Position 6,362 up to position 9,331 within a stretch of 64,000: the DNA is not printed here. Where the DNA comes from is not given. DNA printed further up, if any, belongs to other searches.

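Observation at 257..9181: Iodate-reductase-like module (two di-heme peroxidases + Rieske + AioA/IdrA-type Mo subunit) under a NarXL-type two-component system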

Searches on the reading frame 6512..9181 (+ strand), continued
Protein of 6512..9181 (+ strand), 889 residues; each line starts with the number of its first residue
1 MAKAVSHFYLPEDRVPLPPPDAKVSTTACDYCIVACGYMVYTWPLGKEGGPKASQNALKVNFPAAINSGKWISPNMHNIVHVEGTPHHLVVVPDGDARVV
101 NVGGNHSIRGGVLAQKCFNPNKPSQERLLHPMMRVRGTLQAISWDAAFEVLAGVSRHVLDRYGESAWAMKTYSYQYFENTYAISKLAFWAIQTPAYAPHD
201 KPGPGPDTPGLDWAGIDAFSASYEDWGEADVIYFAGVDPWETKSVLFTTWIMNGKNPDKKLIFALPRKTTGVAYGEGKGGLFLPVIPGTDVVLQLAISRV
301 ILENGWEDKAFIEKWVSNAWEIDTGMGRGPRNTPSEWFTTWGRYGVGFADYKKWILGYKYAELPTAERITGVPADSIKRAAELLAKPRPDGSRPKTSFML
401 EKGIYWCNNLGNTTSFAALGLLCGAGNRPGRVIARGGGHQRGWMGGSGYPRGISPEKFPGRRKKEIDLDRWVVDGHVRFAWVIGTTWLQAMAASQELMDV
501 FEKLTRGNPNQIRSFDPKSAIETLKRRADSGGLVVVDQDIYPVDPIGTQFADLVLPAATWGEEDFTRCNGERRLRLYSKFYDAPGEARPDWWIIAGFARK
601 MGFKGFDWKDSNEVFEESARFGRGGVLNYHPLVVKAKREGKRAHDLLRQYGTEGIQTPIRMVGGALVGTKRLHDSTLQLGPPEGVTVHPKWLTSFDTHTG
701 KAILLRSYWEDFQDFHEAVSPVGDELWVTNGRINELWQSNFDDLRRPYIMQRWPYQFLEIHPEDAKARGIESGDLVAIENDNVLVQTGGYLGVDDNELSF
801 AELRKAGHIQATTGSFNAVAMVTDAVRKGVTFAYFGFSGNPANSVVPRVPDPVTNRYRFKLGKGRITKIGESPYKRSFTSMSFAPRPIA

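Call 43: find_encoding_contigs(protein=P0273, flank=10000, max_places=3)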
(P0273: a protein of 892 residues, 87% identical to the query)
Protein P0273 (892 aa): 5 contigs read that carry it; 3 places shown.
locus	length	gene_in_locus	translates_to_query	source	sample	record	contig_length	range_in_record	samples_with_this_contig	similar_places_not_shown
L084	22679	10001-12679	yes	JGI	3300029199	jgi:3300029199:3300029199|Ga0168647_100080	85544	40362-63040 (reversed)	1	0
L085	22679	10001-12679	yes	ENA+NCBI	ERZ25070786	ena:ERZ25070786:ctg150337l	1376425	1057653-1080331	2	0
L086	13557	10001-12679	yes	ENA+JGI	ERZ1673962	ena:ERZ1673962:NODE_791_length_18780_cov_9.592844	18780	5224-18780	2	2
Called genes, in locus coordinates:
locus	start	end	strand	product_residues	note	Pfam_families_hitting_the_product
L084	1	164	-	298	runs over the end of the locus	PF01734:Patatin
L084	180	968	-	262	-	PF04784:DUF547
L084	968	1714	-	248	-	PF00535:Glycos_transf_2 (weak)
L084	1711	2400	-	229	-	PF09837:DUF2064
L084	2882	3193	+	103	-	PF10976:DUF2790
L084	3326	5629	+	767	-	PF02743:dCache_1, PF21623:HK_sensor_dom_bact, PF00672:HAMP, PF00512:HisKA (weak), PF10090:HPTransfase (faint), PF02518:HATPase_c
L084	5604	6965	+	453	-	PF00072:Response_reg, PF00158:Sigma54_activat, PF14532:Sigma54_activ_2, PF07728:AAA_5 (faint), PF25601:AAA_lid_14, PF02954:HTH_8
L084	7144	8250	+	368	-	PF03150:CCP_MauG, PF13442:Cytochrome_CBB3 (faint)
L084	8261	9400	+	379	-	PF03150:CCP_MauG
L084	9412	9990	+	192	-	PF00355:Rieske (weak)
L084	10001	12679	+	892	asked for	PF18465:Rieske_3, PF00384:Molybdopterin, PF01568:Molydop_binding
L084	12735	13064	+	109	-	PF13442:Cytochrome_CBB3, PF00034:Cytochrom_C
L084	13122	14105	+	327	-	PF04055:Radical_SAM, PF13353:Fer4_12 (weak), PF06463:Mob_synth_C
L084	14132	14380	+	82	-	PF02597:ThiS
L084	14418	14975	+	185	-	PF00994:MoCF_biosynth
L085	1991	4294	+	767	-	PF02743:dCache_1, PF21623:HK_sensor_dom_bact, PF00672:HAMP, PF00512:HisKA (weak), PF10090:HPTransfase (faint), PF02518:HATPase_c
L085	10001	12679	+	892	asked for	PF18465:Rieske_3, PF00384:Molybdopterin, PF01568:Molydop_binding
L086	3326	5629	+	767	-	PF02743:dCache_1, PF21623:HK_sensor_dom_bact, PF00672:HAMP, PF00512:HisKA (weak), PF10090:HPTransfase (faint), PF02518:HATPase_c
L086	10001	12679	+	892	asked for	PF18465:Rieske_3, PF00384:Molybdopterin, PF01568:Molydop_binding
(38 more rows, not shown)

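Call 52: get_annotated_region(hit=H10, flank=3000)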
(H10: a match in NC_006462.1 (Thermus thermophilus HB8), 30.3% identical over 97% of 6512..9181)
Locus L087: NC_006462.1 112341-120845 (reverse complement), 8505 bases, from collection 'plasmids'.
description: Thermus thermophilus HB8 plasmid pTT27, complete sequence
organism: Thermus thermophilus HB8 (NCBI taxid 300852)
taxonomy: Bacteria; Deinococcota; Deinococci; Thermales; Thermaceae; Thermus; Thermus thermophilus; Thermus thermophilus HB8
host: -; source: -; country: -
typing (MOB-suite, as given by PLSDB): non-mobilizable; replicon rep_cluster_1121
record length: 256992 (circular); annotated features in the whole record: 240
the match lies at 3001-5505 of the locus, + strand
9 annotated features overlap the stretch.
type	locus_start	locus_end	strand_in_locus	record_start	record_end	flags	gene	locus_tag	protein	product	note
CDS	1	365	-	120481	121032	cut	-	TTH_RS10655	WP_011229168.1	hypothetical protein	-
CDS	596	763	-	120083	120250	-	-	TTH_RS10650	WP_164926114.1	hypothetical protein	-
CDS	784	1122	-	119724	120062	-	-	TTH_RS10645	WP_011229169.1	metalloregulator ArsR/SmtB family transcription factor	GO:0006355 - regulation of DNA-templated transcription [Evidence IEA]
CDS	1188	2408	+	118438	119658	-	-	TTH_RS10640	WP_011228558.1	IS256-like element ISTth4 family transposase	GO:0006313 - DNA transposition [Evidence IEA]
CDS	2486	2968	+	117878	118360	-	-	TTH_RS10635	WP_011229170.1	arsenate reductase (azurin) small subunit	-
CDS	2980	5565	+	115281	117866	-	-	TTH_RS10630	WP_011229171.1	arsenate reductase (azurin) large subunit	-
CDS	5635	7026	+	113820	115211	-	-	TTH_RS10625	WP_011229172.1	replication initiator protein A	-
CDS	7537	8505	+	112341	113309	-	-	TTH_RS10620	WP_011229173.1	AAA family ATPase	-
CDS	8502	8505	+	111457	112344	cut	-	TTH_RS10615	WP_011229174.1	ParB/RepB/Spo0J family partition protein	GO:0007059 - chromosome segregation [Evidence IEA]; GO:0000910 - cytokinesis [Evidence IEA]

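Call 53: get_annotated_region(hit=H13, flank=3000)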
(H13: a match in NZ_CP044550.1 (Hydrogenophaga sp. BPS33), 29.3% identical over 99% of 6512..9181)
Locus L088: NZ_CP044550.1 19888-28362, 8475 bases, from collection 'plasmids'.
description: Hydrogenophaga sp. BPS33 plasmid pBPS33-1, complete sequence
organism: Hydrogenophaga sp. BPS33 (NCBI taxid 2651974)
taxonomy: Bacteria; Pseudomonadota; Betaproteobacteria; Burkholderiales; Comamonadaceae; Hydrogenophaga; Hydrogenophaga sp. BPS33
host: -; source: -; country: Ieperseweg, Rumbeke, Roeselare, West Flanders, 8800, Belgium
typing (MOB-suite, as given by PLSDB): non-mobilizable
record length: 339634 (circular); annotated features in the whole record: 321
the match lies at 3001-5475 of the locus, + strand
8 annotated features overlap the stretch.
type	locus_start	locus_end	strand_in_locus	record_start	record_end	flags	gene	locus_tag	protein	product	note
CDS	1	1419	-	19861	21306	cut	-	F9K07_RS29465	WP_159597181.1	ATP-binding protein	-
CDS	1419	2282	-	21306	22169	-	-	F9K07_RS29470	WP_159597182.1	PhnD/SsuA/transferrin family substrate-binding protein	-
CDS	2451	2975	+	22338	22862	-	-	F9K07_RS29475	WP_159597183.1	arsenate reductase (azurin) small subunit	-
CDS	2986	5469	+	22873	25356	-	-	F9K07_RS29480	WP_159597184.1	arsenate reductase (azurin) large subunit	-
CDS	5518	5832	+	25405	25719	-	-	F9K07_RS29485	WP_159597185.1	c-type cytochrome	-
CDS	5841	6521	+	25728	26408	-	-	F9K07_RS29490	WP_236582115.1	nitroreductase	-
CDS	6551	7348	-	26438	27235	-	-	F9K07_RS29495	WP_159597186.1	sulfite exporter TauE/SafE family protein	GO:0006810 - transport [Evidence IEA]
CDS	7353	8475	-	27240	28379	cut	-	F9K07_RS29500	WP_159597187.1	ABC transporter ATP-binding protein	-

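Call 54: get_annotated_region(hit=H15, flank=3000)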
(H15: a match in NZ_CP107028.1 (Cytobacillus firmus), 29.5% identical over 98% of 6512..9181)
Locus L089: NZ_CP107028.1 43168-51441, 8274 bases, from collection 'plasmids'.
description: Cytobacillus firmus strain M7 plasmid p1, complete sequence
organism: Cytobacillus firmus (NCBI taxid 1399)
taxonomy: Bacteria; Bacillota; Bacilli; Bacillales; Bacillaceae; Cytobacillus; Cytobacillus firmus
host: -; source: whole organism,soil; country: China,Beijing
typing (MOB-suite, as given by PLSDB): non-mobilizable
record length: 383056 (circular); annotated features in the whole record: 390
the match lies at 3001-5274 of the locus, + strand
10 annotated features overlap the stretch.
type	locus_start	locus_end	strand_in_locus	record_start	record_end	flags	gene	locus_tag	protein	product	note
CDS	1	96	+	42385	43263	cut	pstA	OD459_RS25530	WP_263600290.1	phosphate ABC transporter permease PstA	-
CDS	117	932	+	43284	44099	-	pstB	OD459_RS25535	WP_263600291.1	phosphate ABC transporter ATP-binding protein PstB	-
CDS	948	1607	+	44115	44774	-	phoU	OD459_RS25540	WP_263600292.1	phosphate signaling complex protein PhoU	GO:0051049 - regulation of transport [Evidence IEA]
CDS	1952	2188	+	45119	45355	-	-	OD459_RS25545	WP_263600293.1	hypothetical protein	-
CDS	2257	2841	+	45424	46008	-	-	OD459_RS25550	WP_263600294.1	arsenate reductase (azurin) small subunit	-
CDS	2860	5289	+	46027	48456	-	-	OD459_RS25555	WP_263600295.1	molybdopterin-dependent oxidoreductase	-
CDS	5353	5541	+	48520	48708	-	-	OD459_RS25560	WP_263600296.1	twin-arginine translocase TatA/TatE family subunit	-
CDS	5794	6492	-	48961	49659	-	-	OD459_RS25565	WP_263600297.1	response regulator transcription factor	GO:0000160 - phosphorelay signal transduction system [Evidence IEA]; GO:0006355 - regulation of DNA-templated ...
CDS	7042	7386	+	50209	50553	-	-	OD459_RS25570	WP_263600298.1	metalloregulator ArsR/SmtB family transcription factor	GO:0006355 - regulation of DNA-templated transcription [Evidence IEA]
CDS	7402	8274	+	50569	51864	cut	-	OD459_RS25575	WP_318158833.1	arsenic transporter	GO:0046685 - response to arsenic-containing substance [Evidence IEA]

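Call 55: get_annotated_region(hit=H2, flank=8000)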
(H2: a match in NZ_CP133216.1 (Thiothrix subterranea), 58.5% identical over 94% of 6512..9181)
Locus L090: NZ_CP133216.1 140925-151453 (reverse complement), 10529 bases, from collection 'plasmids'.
description: Thiothrix subterranea strain DNT52 plasmid pThsubDNT52_1, complete sequence
organism: Thiothrix subterranea (NCBI taxid 2735563)
taxonomy: Bacteria; Pseudomonadota; Gammaproteobacteria; Thiotrichales; Thiotrichaceae; Thiothrix; Thiothrix subterranea
host: -; source: hydrogen sulfide spring; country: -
typing (MOB-suite, as given by PLSDB): non-mobilizable
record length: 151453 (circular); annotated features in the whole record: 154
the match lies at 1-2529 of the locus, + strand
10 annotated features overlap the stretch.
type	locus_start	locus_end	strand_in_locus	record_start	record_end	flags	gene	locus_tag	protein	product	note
CDS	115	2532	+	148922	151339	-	-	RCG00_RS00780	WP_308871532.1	molybdopterin-dependent oxidoreductase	-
CDS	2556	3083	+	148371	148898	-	-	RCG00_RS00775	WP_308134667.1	c-type cytochrome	-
CDS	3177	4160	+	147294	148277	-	moaA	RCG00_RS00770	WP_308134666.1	GTP 3',8-cyclase MoaA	GO:0006777 - Mo-molybdopterin cofactor biosynthetic process [Evidence IEA]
CDS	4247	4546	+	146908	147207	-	-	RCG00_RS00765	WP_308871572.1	c-type cytochrome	-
CDS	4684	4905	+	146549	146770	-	tatA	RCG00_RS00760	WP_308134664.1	twin-arginine translocase TatA/TatE family subunit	GO:0015628 - protein secretion by the type II secretion system [Evidence IEA]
CDS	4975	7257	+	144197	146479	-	-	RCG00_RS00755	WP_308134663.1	ATP-binding protein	-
CDS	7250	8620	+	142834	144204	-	-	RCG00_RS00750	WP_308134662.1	sigma-54 dependent transcriptional regulator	GO:0006355 - regulation of DNA-templated transcription [Evidence IEA]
CDS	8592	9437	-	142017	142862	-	-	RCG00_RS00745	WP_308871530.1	DNA-binding domain-containing protein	-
CDS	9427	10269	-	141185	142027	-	-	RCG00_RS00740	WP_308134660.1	DUF692 domain-containing protein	-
CDS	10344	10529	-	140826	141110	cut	-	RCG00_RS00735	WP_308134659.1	hypothetical protein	-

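Call 71: search_protein_families(library=pfam, proteins=[L006:6432-7163:+, L008:5824-6564:+, L008:6598-7116:+, L002:4670-5188:+, L002:5207-5542:+, L069:6295-7023:+, L044:4642-6369:+, L044:2757-4397:+, L004:5749-6684:+, L023:6081-6761:+], max_evalue=0.001)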
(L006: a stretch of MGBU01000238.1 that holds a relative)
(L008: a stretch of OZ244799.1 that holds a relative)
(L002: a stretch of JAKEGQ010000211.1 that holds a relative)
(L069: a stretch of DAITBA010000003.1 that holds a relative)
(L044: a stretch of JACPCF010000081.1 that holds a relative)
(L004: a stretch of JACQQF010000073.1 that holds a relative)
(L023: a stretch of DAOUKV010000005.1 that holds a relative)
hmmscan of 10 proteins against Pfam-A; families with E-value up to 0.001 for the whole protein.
L006:6432-7163:+ (243 aa): 0 families

L008:5824-6564:+ (246 aa): 3 families
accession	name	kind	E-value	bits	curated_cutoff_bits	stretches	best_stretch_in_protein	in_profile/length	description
PF14686.12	fn3_3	-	4.8e-07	29.9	24.4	1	193-237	27-73/75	Polysaccharide lyase family 4, domain II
PF13620.12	CarboxypepD_reg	-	2.3e-06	28.3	32.3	1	194-242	31-80/82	Carboxypeptidase regulatory-like domain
PF09430.16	EMC7_beta-sandw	-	0.00045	20.8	26.6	0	192-239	20-67/122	ER membrane protein complex subunit 7, beta-sandwich domain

L008:6598-7116:+ (172 aa): 0 families

L002:4670-5188:+ (172 aa): 0 families

L002:5207-5542:+ (111 aa): 1 family
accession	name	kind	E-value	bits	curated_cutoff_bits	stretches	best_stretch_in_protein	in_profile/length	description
PF02627.25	CMD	-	3.1e-15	56.4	23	1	20-99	5-84/84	Carboxymuconolactone decarboxylase family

L069:6295-7023:+ (242 aa): 2 families
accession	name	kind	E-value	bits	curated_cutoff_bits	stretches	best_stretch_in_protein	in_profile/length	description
PF13620.12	CarboxypepD_reg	-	1.9e-06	28.5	32.3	1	190-239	30-80/82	Carboxypeptidase regulatory-like domain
PF14686.12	fn3_3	-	0.00043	20.5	24.4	1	192-234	29-73/75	Polysaccharide lyase family 4, domain II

L044:4642-6369:+ (575 aa): 4 families
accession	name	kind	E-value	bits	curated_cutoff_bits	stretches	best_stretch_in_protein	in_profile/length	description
PF00441.29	Acyl-CoA_dh_1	-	4.4e-28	98.8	22.4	1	293-451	2-148/150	Acyl-CoA dehydrogenase, C-terminal domain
PF02770.24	Acyl-CoA_dh_M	-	9.2e-16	58.2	33.3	1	182-282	3-96/97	Acyl-CoA dehydrogenase, middle domain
PF18158.6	AidB_N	-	1.8e-13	51.3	22.9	1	21-174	7-155/156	Adaptive response protein AidB N-terminal domain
PF08028.16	Acyl-CoA_dh_2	-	0.00085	20.1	22.7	0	311-435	4-127/134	Acyl-CoA dehydrogenase, C-terminal domain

L044:2757-4397:+ (546 aa): 1 family
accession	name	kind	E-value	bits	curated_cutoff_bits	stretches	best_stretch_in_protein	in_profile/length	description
PF00115.25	COX1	-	3.2e-91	306.8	34.8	1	12-462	2-434/436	Cytochrome C and Quinol oxidase polypeptide I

L004:5749-6684:+ (311 aa): 4 families
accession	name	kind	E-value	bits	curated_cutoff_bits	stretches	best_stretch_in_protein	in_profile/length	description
PF04542.20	Sigma70_r2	-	8.3e-19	67.6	24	1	134-200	1-69/71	Sigma-70 region 2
PF08281.18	Sigma70_r4_2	-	1.5e-15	57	25.7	1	241-292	1-52/54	Sigma-70, region 4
PF07638.17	Sigma70_ECF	-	7.5e-07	29.7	21.1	1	119-293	7-178/185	ECF sigma factor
PF04545.22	Sigma70_r4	-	0.00028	20.8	24.1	1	247-295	1-49/50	Sigma-70, region 4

L023:6081-6761:+ (226 aa): 11 families
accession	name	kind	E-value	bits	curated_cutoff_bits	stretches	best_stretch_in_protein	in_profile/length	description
PF00196.25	GerE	-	9.8e-15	54.4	23.5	1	163-215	3-55/57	Bacterial regulatory proteins, luxR family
PF13384.12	HTH_23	-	1.4e-08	34.7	24.6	1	169-202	9-42/50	Homeodomain-like domain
PF08281.18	Sigma70_r4_2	-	2.7e-08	33.7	25.7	1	162-200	10-49/54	Sigma-70, region 4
PF13426.13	PAS_9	-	8.2e-07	29.7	27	1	20-109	6-90/103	PAS domain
PF13551.12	HTH_29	-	2.4e-06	28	28.1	1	169-204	3-39/64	Winged helix-turn helix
PF00989.32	PAS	-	3.1e-06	27.6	22.6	1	9-50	6-47/113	PAS fold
PF13518.12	HTH_28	-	7.5e-05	23.2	25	1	169-203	4-38/52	Helix-turn-helix domain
PF04967.18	HTH_10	-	0.00013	22.2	23.1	1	181-205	27-51/53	HTH DNA binding domain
PF04545.22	Sigma70_r4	-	0.00021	21.2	24.1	1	162-206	4-49/50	Sigma-70, region 4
PF08448.16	PAS_4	-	0.00045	20.9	23.1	0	17-56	8-47/110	PAS fold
PF13188.13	PAS_8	-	0.00071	19.8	21.8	0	9-57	6-51/65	PAS domain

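Call 76: find_encoding_contigs(protein=P0381, flank=10000, max_places=2)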
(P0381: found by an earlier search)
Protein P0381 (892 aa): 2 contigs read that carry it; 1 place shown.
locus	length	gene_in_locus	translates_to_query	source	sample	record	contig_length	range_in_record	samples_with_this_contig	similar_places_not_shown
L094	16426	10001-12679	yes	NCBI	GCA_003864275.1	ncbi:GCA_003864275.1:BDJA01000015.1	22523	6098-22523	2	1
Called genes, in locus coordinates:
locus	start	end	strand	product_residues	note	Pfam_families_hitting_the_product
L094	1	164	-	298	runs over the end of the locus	PF01734:Patatin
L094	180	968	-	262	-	PF04784:DUF547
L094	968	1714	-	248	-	PF00535:Glycos_transf_2 (weak)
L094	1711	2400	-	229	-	PF09837:DUF2064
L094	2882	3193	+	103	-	PF10976:DUF2790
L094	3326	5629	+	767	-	PF02743:dCache_1, PF21623:HK_sensor_dom_bact, PF00672:HAMP, PF00512:HisKA (weak), PF10090:HPTransfase (faint), PF02518:HATPase_c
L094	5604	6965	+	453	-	PF00072:Response_reg, PF00158:Sigma54_activat, PF14532:Sigma54_activ_2, PF07728:AAA_5 (faint), PF25601:AAA_lid_14, PF02954:HTH_8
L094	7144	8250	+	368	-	PF03150:CCP_MauG, PF13442:Cytochrome_CBB3 (faint)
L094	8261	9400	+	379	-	PF03150:CCP_MauG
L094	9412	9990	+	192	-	PF00355:Rieske (weak)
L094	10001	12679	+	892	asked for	PF18465:Rieske_3, PF00384:Molybdopterin, PF01568:Molydop_binding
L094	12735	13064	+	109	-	PF13442:Cytochrome_CBB3, PF00034:Cytochrom_C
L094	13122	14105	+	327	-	PF04055:Radical_SAM, PF13353:Fer4_12 (weak), PF06463:Mob_synth_C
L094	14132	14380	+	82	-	PF02597:ThiS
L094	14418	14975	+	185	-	PF00994:MoCF_biosynth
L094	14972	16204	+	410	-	PF03453:MoeA_N, PF00994:MoCF_biosynth, PF03454:MoeA_C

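Call 81: search_solved_structures(query=L008:5824-6564:+, max_evalue=1)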
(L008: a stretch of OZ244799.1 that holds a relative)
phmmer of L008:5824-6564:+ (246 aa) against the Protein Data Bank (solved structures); distinct sequences matched with E-value up to 1: 2.
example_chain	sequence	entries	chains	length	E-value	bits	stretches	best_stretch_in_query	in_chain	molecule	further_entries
6tv2_A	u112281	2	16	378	0.32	13.8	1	185-228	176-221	Protein NirF | Protein NirF,Protein NirF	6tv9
8eoi_G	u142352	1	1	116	0.75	12.6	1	186-241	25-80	ER membrane protein complex subunit 7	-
